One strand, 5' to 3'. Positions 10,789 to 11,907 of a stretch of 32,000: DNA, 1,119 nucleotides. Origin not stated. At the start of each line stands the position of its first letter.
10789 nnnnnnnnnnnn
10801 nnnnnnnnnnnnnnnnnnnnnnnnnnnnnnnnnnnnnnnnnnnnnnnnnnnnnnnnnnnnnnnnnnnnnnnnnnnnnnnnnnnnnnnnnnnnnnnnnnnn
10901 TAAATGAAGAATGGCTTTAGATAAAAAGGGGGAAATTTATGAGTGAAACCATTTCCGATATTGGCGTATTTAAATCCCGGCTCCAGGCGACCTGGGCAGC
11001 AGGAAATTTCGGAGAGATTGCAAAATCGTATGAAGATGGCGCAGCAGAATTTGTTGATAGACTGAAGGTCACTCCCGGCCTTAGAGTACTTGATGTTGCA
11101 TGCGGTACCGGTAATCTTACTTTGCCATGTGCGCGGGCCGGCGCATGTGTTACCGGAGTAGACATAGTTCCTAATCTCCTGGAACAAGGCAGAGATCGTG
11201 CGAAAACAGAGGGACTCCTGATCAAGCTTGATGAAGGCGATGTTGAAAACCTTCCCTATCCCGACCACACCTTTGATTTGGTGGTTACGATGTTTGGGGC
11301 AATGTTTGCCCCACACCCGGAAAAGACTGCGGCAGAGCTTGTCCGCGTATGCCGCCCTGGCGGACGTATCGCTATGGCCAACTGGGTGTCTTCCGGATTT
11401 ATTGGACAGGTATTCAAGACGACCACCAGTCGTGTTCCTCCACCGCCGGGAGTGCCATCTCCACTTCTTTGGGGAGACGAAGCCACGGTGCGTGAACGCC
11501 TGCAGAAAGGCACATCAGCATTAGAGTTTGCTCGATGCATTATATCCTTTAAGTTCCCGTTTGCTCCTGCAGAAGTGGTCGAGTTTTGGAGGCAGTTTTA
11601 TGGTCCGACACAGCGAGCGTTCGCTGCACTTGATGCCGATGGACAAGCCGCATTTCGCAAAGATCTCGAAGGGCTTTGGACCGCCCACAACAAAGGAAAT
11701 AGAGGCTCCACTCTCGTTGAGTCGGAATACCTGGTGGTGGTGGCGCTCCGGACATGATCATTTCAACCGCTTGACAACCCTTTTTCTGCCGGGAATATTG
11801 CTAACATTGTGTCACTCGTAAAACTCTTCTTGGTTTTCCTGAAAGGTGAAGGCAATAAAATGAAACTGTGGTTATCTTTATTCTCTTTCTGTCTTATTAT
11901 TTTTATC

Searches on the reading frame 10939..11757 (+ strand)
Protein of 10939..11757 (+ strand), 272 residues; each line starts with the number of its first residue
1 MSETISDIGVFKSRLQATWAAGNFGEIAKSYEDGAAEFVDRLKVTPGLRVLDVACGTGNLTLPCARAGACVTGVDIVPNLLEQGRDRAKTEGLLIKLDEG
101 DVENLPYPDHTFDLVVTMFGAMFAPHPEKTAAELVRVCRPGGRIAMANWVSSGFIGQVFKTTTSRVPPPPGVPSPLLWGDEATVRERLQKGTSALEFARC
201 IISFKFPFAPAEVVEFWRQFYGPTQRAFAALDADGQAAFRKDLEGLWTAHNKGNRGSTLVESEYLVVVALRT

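Call 4: search_protein_families(library=pfam, proteins=[window:10939-11757:+], max_evalue=1)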
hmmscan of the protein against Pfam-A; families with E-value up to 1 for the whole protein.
window:10939-11757:+ (272 aa): 22 families
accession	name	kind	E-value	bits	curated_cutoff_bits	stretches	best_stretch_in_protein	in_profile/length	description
PF08241.18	Methyltransf_11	-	1.2e-23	84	21.2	1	51-145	1-94/95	Methyltransferase domain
PF13649.12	Methyltransf_25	-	2.5e-23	83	27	1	50-142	1-97/97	Methyltransferase domain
PF13847.12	Methyltransf_31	-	2.2e-17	63.5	27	1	46-151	3-115/145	Methyltransferase domain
PF01209.24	Ubie_methyltran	-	1.9e-15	57.3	20.1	1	40-146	41-151/233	ubiE/COQ5 methyltransferase family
PF08242.18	Methyltransf_12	-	6.2e-12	46.5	30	1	51-144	1-98/98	Methyltransferase domain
PF13489.12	Methyltransf_23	-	1.1e-08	35.5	27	1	36-149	10-119/164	Methyltransferase domain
PF02353.26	CMAS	-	8.2e-05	22.5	27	1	38-117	54-133/273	Mycolic acid cyclopropane synthetase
PF07021.18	MetW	-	0.00021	21.4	21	1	44-139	11-103/193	Methionine biosynthesis protein MetW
PF05175.20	MTS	-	0.00095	19.3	23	1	32-117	17-104/170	Methyltransferase small domain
PF01135.25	PCMT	-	0.0015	18.8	20.3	1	36-93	63-123/210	Protein-L-isoaspartate(D-aspartate) O-methyltransferase (PCMT)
PF01728.25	FtsJ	-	0.0035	17.7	24.1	1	37-116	11-96/181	FtsJ-like methyltransferase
PF20922.3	Anamorsin_N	-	0.0052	17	27.1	1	105-152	45-93/163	Anamorsin, N-terminal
PF03848.20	TehB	-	0.02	14.8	20.4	1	36-124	20-108/193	Tellurite resistance protein TehB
PF01170.24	UPF0020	-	0.13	12.4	22.3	0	69-117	77-127/197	RMKL-like, methyltransferase domain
PF05148.21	Methyltransf_8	-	0.16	12.2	27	1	100-153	111-162/219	Hypothetical methyltransferase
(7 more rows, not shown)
